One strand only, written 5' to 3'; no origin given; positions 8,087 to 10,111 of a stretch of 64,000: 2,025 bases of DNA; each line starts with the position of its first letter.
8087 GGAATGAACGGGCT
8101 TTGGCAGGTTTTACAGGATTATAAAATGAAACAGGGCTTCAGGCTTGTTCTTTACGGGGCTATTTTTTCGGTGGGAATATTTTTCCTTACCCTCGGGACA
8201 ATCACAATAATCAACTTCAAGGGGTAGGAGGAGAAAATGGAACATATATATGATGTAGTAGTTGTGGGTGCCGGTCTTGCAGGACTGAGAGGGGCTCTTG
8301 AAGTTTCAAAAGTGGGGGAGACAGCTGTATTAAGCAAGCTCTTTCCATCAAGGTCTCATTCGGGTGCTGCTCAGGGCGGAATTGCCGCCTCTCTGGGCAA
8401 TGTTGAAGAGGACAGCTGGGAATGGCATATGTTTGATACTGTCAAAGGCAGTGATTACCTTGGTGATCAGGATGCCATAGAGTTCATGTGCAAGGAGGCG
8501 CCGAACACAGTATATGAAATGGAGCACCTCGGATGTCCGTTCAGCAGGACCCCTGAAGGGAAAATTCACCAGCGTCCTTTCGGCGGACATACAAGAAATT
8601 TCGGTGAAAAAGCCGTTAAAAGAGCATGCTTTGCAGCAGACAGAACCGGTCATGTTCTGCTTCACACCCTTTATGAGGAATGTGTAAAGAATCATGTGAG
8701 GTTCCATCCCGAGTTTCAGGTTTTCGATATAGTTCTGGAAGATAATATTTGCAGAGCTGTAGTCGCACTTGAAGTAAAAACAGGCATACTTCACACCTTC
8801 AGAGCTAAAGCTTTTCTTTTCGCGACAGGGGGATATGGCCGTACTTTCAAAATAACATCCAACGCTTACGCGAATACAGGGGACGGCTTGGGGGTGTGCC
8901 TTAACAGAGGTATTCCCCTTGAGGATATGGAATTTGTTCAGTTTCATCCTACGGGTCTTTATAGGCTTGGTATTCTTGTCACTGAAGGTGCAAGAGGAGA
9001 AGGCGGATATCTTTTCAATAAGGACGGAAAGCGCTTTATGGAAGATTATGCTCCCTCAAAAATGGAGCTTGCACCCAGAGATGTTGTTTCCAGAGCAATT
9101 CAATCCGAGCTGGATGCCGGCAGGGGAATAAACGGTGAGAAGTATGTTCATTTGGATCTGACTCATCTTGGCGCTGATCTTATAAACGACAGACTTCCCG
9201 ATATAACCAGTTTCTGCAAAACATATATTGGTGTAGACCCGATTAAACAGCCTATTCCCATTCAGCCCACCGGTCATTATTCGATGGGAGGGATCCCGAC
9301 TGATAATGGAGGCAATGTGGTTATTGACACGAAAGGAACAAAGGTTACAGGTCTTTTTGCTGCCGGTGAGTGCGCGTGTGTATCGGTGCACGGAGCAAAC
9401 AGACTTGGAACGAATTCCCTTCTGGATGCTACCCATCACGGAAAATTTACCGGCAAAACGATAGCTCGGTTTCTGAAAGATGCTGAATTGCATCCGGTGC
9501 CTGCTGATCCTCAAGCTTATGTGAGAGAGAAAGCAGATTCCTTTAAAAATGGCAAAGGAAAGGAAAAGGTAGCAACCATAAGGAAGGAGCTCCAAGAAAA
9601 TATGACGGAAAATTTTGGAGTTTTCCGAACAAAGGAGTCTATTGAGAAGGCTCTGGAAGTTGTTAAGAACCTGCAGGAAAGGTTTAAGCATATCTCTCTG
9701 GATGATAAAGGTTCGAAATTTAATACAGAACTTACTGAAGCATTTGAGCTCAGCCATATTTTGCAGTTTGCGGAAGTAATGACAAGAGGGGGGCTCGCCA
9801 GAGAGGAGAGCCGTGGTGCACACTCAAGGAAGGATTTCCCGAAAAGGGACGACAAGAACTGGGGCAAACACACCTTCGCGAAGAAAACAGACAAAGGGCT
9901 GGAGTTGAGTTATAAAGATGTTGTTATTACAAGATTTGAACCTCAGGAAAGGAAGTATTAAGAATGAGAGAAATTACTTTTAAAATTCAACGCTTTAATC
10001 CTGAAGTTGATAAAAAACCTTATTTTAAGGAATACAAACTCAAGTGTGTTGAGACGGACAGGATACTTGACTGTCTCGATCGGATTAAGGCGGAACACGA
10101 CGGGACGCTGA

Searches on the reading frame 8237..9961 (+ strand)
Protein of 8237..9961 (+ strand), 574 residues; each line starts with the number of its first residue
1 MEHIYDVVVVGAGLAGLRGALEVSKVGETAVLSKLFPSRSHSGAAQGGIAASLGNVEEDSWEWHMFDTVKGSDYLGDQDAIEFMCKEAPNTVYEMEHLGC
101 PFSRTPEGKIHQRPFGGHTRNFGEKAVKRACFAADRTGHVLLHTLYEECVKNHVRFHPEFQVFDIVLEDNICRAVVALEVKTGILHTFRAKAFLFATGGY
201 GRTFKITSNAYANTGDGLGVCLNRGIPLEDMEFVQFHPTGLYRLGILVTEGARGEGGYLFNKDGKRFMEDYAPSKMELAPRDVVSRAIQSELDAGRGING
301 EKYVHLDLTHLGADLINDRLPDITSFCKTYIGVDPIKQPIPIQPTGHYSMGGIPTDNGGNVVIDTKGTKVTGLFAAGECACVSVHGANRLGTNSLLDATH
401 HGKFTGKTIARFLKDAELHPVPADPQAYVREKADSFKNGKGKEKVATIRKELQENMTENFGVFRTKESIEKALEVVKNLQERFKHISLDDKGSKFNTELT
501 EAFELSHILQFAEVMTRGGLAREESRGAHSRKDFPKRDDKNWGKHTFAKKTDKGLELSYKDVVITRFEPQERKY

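Call 55: search_protein_families(library=ncbifam, proteins=[window:8237-9961:+])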
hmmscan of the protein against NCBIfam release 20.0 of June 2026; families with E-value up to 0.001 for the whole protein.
window:8237-9961:+ (574 aa): 38 families (the best 25 are shown)
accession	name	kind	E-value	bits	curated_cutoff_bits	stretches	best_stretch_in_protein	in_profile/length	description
TIGR01816.1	sdhA_forward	equivalog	1.1e-243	809.7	727.35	1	3-574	1-584/584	succinate dehydrogenase flavoprotein subunit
TIGR01812.1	sdhA_frdA_Gneg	subfamily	4.1e-241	801.4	567.3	1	6-574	1-568/568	succinate dehydrogenase or fumarate reductase, flavoprotein subunit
NF004613.0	PRK05945.1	equivalog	8.9e-214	711.3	824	1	5-574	4-575/575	succinate dehydrogenase/fumarate reductase flavoprotein subunit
NF004724.0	PRK06069.1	subfamily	4.1e-207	688.9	826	1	5-574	6-577/577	succinate dehydrogenase/fumarate reductase flavoprotein subunit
NF006686.0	PRK09231.1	equivalog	7.5e-170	566.3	854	1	5-574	6-581/598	fumarate reductase (quinol) flavoprotein subunit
TIGR01176.1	fum_red_Fp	equivalog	1.1e-163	546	932.7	1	6-574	5-579/580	fumarate reductase (quinol) flavoprotein subunit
NF005037.0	PRK06452.1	equivalog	2.5e-162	541.4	862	1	4-574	5-566/566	succinate dehydrogenase flavoprotein subunit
NF042982.1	MFR_Fp_SdhA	equivalog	4.3e-156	520.9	1100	1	5-573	48-612/612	8-methylmenaquinol:fumarate reductase flavoprotein subunit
NF006383.0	PRK08626.1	equivalog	6.4e-153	510.4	663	1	4-574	5-598/657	fumarate reductase flavoprotein subunit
NF004900.0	PRK06263.1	equivalog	5.2e-131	437.9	718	1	5-553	8-539/546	fumarate reductase (CoM/CoB) subunit TfrA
NF005866.0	PRK07803.1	equivalog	5.8e-126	421.2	819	2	2-274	6-290/631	fumarate reductase/succinate dehydrogenase flavoprotein subunit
NF006392.0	PRK08641.1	equivalog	1.1e-122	410.6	855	1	6-574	5-579/593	succinate dehydrogenase flavoprotein subunit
TIGR00551.1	nadB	equivalog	4.6e-109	365.3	452.75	1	5-535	3-489/489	L-aspartate oxidase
TIGR01811.1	sdhA_Bsu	subfamily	1.3e-106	357.7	541.35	1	7-574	1-603/603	succinate dehydrogenase (quinone) flavoprotein subunit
NF005867.0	PRK07804.1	equivalog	1.3e-106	357.1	639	1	5-554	19-535/548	L-aspartate oxidase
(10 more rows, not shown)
